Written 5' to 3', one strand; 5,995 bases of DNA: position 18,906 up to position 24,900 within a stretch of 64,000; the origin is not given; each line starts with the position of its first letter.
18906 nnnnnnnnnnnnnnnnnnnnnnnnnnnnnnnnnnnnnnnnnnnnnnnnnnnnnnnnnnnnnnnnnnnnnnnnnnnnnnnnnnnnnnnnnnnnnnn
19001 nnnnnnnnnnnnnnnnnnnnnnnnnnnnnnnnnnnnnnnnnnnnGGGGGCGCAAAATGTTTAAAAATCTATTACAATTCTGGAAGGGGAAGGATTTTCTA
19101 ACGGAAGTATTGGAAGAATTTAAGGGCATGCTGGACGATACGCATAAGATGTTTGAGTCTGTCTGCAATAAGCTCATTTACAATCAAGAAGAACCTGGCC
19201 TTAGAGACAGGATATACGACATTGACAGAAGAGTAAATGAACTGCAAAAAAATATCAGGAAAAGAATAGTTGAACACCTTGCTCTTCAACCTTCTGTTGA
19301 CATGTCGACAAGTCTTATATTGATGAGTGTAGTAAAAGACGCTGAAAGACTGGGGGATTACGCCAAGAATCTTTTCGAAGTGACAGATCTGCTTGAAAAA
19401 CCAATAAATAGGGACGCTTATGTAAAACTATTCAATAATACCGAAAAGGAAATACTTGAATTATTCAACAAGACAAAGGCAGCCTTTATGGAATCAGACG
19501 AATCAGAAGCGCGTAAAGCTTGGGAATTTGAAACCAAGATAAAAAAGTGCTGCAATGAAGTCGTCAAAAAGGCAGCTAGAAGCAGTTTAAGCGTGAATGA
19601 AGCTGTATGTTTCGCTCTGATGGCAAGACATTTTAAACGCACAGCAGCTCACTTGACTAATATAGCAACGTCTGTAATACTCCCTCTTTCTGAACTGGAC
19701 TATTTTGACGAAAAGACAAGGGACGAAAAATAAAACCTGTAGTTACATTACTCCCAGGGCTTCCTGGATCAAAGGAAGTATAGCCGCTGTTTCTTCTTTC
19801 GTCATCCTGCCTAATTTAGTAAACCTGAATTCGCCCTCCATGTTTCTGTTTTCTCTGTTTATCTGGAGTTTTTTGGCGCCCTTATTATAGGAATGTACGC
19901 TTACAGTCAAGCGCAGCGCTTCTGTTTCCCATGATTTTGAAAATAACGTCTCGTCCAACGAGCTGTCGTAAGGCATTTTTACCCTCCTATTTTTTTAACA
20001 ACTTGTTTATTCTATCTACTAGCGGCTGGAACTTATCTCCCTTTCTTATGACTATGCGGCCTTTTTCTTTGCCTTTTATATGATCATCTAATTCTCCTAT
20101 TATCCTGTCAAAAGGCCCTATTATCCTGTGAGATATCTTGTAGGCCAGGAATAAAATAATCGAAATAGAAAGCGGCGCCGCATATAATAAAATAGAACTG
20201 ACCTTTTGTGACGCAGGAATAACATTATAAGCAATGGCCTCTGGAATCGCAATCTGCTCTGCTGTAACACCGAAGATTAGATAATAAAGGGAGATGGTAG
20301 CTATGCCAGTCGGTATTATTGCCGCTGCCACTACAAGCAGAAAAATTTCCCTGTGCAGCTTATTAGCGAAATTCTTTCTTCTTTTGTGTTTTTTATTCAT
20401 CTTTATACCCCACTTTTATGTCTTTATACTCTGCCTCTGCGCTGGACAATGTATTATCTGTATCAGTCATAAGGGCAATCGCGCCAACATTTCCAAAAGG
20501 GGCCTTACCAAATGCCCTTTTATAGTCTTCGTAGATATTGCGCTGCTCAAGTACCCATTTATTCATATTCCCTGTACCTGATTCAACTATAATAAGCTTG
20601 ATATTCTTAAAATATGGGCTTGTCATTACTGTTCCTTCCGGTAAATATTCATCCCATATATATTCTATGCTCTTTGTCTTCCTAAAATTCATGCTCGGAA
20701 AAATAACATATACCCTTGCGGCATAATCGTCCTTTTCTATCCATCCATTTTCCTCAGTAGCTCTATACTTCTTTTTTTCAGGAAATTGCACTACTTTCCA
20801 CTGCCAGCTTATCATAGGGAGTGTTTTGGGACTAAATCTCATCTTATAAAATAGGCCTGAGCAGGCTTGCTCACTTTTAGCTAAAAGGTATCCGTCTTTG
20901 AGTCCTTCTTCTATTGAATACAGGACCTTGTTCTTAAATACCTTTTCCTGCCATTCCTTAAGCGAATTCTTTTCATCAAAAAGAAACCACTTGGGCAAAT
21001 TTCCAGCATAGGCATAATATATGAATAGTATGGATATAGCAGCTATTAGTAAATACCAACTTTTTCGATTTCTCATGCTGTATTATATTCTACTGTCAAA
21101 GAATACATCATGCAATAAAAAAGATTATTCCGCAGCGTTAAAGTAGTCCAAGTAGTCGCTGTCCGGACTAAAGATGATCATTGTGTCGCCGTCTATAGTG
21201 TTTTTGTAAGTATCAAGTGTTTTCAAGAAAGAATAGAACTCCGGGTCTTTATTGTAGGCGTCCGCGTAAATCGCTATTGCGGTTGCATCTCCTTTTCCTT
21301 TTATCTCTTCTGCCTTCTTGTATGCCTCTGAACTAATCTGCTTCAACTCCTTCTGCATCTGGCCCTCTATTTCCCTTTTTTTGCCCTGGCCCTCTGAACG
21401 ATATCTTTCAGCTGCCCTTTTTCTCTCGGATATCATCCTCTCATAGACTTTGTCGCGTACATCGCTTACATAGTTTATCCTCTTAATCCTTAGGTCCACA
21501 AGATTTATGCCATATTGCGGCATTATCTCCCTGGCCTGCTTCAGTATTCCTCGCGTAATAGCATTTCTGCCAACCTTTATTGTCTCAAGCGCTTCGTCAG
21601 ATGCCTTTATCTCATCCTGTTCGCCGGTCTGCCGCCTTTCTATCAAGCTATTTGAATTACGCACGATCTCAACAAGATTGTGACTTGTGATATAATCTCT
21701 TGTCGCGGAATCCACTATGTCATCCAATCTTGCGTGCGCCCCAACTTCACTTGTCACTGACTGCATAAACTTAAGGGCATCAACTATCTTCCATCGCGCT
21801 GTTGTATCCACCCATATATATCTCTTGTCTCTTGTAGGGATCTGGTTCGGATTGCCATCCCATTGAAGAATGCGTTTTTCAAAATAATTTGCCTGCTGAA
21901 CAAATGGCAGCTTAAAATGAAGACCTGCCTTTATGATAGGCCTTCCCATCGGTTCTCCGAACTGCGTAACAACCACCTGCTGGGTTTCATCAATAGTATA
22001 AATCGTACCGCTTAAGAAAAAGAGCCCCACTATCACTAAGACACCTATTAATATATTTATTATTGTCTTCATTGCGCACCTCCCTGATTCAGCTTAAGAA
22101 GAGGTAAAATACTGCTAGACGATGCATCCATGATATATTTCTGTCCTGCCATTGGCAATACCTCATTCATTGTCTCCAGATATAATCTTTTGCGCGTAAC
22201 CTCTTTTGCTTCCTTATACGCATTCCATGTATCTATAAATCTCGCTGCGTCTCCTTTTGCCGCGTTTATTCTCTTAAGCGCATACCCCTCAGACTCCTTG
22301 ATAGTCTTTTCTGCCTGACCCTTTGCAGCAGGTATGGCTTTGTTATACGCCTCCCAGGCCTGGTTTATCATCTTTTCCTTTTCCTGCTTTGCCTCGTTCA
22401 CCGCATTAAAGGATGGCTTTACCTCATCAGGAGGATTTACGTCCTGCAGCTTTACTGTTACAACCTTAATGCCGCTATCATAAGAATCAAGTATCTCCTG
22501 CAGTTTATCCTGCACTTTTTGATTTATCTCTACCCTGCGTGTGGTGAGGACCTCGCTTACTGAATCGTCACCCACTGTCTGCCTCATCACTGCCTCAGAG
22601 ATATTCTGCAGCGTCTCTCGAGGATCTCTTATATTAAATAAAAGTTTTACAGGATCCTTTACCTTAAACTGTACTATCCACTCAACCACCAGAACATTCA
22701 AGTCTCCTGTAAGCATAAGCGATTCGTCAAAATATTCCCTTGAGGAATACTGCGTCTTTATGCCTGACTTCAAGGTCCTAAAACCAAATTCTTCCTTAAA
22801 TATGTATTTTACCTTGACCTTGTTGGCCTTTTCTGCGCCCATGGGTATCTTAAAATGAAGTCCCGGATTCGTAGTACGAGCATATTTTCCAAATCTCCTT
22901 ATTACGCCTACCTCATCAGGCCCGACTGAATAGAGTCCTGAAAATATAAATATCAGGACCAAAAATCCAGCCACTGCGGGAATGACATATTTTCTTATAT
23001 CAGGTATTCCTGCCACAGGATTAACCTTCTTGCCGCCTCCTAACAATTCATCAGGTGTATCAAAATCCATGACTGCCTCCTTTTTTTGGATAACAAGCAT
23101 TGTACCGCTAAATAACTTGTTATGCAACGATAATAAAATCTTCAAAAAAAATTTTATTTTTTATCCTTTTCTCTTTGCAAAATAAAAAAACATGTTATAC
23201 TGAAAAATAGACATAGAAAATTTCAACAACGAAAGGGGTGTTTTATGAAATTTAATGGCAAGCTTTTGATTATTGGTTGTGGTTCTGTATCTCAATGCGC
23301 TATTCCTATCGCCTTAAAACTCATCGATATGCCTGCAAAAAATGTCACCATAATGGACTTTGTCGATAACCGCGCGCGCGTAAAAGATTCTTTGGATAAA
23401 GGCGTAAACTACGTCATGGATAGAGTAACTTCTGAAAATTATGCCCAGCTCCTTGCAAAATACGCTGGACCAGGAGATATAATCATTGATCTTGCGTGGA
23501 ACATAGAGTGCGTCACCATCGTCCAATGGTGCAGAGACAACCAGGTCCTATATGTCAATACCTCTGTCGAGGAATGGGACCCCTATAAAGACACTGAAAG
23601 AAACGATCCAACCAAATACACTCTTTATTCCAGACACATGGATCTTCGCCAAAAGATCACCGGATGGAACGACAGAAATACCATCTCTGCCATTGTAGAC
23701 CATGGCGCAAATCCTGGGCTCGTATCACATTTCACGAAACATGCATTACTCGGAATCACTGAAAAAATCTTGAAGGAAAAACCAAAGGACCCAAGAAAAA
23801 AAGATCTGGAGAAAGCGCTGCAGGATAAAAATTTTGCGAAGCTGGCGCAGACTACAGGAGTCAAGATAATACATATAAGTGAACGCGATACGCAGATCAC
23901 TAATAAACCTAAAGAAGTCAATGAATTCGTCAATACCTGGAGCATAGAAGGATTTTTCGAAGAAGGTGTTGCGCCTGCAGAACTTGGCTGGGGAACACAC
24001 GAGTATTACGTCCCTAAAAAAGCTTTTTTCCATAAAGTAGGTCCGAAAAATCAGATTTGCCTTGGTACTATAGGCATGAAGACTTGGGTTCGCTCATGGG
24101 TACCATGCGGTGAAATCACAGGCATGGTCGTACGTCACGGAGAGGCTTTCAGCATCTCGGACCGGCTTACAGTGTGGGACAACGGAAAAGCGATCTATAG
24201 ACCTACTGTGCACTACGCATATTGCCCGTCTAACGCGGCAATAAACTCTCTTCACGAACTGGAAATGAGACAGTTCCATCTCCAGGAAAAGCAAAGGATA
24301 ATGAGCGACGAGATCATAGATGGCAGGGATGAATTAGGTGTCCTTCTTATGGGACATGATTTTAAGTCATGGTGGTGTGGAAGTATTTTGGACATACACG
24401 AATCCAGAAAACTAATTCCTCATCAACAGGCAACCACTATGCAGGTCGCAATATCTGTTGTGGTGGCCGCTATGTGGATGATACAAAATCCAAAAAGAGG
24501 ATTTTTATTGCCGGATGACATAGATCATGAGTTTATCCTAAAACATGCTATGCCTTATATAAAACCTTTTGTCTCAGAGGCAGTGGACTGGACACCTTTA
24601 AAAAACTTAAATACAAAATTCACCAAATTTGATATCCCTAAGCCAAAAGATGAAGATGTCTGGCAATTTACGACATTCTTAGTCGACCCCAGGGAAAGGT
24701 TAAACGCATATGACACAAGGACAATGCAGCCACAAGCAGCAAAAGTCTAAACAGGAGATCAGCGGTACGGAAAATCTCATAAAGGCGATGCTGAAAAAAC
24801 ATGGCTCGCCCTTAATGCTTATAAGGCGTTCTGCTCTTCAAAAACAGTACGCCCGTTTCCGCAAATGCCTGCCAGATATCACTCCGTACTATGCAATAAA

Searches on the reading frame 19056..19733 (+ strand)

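Call 69: search_protein_families(library=pfam, proteins=[window:19056-19733:+], max_evalue=0.0001)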
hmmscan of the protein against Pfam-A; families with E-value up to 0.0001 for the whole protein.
window:19056-19733:+ (225 aa): 1 family
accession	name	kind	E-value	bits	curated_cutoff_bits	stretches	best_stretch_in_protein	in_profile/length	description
PF01895.24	PhoU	-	6.4e-22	78.2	23.5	2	25-108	4-87/89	PhoU domain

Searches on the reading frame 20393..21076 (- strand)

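Call 69: search_protein_families(library=pfam, proteins=[window:20393-21076:-], max_evalue=0.0001)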
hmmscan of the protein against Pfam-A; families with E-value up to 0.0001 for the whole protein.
window:20393-21076:- (227 aa): 1 family
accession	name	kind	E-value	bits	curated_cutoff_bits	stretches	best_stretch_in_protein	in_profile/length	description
PF11249.13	DUF3047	-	4.4e-47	160.6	27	1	41-220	2-197/198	Protein of unknown function (DUF3047)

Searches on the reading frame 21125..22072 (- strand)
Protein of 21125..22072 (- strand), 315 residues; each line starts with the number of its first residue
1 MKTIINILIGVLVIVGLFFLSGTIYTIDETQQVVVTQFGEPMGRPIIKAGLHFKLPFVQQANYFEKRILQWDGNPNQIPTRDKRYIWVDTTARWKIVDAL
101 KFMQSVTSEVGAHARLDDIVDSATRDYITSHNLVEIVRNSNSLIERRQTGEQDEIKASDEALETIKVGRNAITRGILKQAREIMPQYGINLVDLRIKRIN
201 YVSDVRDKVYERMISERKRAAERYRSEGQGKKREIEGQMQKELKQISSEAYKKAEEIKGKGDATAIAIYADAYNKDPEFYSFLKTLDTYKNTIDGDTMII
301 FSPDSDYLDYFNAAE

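Call 70: search_protein_families(library=pfam, proteins=[window:21125-22072:-], max_evalue=0.0001)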
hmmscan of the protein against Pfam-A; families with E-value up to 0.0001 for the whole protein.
window:21125-22072:- (315 aa): 1 family
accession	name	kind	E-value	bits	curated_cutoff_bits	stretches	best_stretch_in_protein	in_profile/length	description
PF01145.31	Band_7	-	1.4e-27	97.3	23.6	1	26-229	2-175/176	SPFH domain / Band 7 family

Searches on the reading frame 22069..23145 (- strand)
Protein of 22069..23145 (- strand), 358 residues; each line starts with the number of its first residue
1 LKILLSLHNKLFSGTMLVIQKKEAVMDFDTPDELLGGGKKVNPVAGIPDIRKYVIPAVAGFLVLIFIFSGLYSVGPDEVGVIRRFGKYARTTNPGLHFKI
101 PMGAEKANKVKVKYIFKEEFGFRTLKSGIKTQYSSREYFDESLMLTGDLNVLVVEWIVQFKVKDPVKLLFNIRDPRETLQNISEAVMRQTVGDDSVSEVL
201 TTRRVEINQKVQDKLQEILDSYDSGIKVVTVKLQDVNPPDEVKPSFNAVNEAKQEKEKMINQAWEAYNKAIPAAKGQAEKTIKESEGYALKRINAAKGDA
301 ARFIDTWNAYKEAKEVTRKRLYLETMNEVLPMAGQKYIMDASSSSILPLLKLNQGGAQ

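Call 70: search_protein_families(library=pfam, proteins=[window:22069-23145:-], max_evalue=0.0001)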
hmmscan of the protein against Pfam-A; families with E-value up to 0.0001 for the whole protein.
window:22069-23145:- (358 aa): 1 family
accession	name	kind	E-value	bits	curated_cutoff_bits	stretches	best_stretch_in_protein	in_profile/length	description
PF01145.31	Band_7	-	3.2e-30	105.9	23.6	1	73-263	2-172/176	SPFH domain / Band 7 family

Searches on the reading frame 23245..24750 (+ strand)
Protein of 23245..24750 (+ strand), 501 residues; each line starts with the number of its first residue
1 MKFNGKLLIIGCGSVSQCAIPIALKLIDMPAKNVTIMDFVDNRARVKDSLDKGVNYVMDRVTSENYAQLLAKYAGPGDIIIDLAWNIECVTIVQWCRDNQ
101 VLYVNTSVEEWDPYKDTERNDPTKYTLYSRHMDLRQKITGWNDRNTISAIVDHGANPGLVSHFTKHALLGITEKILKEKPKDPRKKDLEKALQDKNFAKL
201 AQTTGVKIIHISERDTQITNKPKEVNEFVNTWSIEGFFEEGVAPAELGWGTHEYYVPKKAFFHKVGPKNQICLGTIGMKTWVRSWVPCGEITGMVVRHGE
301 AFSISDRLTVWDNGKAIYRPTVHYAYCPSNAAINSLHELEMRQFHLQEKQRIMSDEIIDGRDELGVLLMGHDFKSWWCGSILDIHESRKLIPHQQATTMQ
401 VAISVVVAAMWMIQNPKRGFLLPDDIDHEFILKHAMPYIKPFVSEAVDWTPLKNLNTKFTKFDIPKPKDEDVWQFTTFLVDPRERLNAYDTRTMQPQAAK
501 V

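Call 58: search_protein_families(library=pfam, proteins=[window:23245-24750:+], max_evalue=0.001)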
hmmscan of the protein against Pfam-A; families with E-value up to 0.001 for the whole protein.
window:23245-24750:+ (501 aa): 2 families
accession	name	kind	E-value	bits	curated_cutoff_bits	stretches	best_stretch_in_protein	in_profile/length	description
PF16653.10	Sacchrp_dh_C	-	2.1e-29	103.9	31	1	154-440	1-258/265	Saccharopine dehydrogenase C-terminal domain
PF03435.24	Sacchrp_dh_NADP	-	9.9e-22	78.1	25.1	1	8-137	2-120/129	Saccharopine dehydrogenase NADP binding domain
